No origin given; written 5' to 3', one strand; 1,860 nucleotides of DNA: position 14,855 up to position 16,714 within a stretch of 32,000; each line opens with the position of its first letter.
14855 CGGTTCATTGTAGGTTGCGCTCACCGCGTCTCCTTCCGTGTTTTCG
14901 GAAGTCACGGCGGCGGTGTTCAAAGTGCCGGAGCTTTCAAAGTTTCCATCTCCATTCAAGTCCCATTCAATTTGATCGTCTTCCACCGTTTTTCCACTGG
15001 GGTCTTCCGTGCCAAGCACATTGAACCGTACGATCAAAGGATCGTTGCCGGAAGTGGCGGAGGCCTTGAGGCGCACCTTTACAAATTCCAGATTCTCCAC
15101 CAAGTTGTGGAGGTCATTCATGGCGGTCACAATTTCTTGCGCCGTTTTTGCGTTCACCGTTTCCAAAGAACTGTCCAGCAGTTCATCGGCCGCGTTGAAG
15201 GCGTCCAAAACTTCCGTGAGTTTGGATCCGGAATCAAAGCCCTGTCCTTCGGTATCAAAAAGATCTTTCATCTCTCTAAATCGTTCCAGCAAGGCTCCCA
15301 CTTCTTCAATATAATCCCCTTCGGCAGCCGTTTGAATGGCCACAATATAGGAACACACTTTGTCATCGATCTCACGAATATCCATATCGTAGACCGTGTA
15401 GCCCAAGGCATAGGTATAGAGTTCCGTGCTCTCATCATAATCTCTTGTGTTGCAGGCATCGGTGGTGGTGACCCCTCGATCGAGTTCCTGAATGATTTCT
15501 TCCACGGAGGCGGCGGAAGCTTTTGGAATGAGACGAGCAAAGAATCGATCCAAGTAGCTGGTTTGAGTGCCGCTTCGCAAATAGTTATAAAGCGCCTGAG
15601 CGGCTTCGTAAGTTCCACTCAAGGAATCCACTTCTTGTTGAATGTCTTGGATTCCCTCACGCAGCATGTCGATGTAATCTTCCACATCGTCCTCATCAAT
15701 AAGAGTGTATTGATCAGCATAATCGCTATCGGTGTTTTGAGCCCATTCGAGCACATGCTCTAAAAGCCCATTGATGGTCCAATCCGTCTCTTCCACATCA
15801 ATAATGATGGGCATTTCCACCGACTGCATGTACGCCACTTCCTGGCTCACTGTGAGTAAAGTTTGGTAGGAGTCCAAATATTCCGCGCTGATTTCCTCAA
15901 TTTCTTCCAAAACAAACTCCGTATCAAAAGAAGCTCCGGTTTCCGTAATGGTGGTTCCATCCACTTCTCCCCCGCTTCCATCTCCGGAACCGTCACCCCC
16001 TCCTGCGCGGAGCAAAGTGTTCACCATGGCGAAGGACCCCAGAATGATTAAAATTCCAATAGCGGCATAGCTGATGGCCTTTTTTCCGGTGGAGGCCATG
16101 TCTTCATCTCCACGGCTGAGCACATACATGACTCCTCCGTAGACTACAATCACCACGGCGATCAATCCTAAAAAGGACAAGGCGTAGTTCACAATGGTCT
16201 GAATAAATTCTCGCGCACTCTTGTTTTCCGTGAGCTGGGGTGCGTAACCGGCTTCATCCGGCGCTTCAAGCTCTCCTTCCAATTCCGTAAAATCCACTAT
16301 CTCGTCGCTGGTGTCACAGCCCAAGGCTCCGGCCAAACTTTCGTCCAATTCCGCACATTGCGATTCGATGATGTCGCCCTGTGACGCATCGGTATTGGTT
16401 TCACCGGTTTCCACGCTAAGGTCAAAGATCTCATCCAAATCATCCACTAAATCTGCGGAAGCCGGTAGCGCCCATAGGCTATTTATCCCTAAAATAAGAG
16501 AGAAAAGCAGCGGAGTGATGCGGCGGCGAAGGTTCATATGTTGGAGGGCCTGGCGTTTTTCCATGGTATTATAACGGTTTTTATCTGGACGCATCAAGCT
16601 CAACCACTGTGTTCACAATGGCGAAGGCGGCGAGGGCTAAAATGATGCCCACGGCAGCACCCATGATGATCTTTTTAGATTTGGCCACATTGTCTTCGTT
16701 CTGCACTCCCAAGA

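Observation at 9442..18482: Four-gene operon combining multi-module pilin-like membrane proteins with PKD-repeat surface proteins, with no secretion ATPase nearby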

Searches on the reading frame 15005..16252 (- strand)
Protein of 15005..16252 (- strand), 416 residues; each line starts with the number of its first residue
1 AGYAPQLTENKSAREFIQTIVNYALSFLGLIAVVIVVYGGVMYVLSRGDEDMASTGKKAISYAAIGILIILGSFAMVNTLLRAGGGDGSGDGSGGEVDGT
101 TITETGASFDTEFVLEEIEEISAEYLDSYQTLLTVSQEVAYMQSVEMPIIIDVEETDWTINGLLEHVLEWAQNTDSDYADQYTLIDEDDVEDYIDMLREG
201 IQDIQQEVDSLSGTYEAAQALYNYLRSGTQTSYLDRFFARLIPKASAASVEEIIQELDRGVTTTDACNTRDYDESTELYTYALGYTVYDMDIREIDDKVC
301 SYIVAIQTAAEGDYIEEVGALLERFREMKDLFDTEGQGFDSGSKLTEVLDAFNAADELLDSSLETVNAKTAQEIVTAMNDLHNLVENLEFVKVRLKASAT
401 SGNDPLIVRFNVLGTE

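Call 62: predict_structure(alignment_id=A3)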
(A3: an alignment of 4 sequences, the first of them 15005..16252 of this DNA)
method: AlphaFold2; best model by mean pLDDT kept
length: 416 residues; sequences in the alignment: 4
mean_pLDDT: 50.4   pTM: 0.43
mean pLDDT of the five models: 50.4, 49.1, 35.0, 34.0, 33.8
residues with pLDDT >= 90: 0; 70-90: 67; 50-70: 145; < 50: 204
segments of 3 or more residues with pLDDT < 50: 1-16, 70-109, 148-187, 228-293, 334-339, 389-416
pLDDT, mean of each block of 10 residues (from residue 1): 36 49 57 62 57 54 50 42 30 26 34 61 70 73 56 33 35 36 42 71 82 73 57 35 29 29 35 30 27 55 73 70 68 50 64 73 57 64 58 37 37 28
secondary structure, 60 per line:
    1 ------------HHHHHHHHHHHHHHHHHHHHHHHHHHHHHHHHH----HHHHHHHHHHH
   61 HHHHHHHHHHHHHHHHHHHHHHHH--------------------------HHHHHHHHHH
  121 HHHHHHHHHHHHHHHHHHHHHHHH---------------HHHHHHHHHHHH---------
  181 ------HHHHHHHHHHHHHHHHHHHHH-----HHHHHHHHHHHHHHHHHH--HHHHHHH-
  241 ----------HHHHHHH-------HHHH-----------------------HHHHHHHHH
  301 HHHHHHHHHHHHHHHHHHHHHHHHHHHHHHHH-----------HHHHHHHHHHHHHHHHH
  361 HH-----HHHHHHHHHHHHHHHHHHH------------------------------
elements in order: H13-45 H50-84 H111-144 H160-171 H187-207 H213-230 H233-239 H251-257 H265-268 H292-332 H344-362 H368-386

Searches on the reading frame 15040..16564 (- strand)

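Call 28: find_homologous_proteins(query=window:15040-16564:-)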
Query window:15040-16564:- (508 aa): 3 proteins with E <= 0.001 among 8000 candidates.
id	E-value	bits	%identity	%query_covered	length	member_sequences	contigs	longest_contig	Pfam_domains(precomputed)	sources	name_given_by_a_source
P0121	1.9e-128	448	48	98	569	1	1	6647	PF18895.6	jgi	jgi:hypothetical protein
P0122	1.4e-108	382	45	98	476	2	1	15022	PF18895.6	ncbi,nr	ncbi:TrbC/VirB2 family protein, partial [Candidatus Peregrinibacteria bacterium]|nr:TrbC/VirB2 famil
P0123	4.7e-34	136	43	38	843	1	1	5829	PF21027.4,PF22352.3,PF00801.27,PF18895.6,PF18911.7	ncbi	ncbi:MAG: PKD domain-containing protein, partial [Patescibacteria group bacterium]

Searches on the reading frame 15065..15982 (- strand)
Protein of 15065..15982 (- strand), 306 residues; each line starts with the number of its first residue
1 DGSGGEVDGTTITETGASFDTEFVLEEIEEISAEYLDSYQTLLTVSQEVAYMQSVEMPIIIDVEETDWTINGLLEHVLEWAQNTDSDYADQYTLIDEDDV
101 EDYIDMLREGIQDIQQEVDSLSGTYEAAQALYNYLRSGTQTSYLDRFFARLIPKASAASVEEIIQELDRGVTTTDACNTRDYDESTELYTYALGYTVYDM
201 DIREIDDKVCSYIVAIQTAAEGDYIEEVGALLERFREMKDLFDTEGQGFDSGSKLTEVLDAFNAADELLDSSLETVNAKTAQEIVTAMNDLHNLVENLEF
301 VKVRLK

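Call 51: find_homologous_proteins(query=window:15065-15982:-, max_evalue=0.001)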
Query window:15065-15982:-: 1971 candidates shared short words with the query, none scored E <= 0.001.

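Call 75: search_solved_structures(query=window:15065-15982:-, max_evalue=10)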
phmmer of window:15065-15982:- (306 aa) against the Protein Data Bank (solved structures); distinct sequences matched with E-value up to 10: 11.
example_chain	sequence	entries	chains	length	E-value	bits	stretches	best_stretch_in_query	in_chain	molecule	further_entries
1scm_C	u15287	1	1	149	0.11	15.1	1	229-275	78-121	MYOSIN ESSENTIAL LIGHT CHAIN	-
2w4t_Z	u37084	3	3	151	0.11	15.1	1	229-275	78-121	MYOSIN ESSENTIAL LIGHT CHAIN, STRIATED ADDUCTOR MUSCLE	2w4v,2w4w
1dfk_Z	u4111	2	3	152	0.12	15.1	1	229-275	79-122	MYOSIN HEAD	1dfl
1kk8_C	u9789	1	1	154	0.12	15.1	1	229-275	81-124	Myosin Essential Light Chain,Striated adductor muscle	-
1b7t_Z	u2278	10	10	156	0.12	15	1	229-275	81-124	MYOSIN ESSENTIAL LIGHT CHAIN | MYOSIN ESSENTIAL LIGHT CHAIN, STRIATED ADDUCTOR MUSCLE | SCALLOP MYOSIN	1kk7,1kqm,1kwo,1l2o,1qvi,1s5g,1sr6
3jtd_C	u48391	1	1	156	0.13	14.9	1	229-275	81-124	Myosin essential light chain, striated adductor muscle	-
2ec6_C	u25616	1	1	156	0.14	14.8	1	229-282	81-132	Myosin essential light chain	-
3pn7_C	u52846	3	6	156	0.17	14.5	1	235-282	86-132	Myosin essential light chain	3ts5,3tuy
2os8_C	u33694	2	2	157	0.17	14.5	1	235-282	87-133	Myosin essential light chain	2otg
2jny_A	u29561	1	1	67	0.24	14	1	33-76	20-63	Uncharacterized BCR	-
9dt9_A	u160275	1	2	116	0.66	12.6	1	204-274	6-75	231_C2_TrkA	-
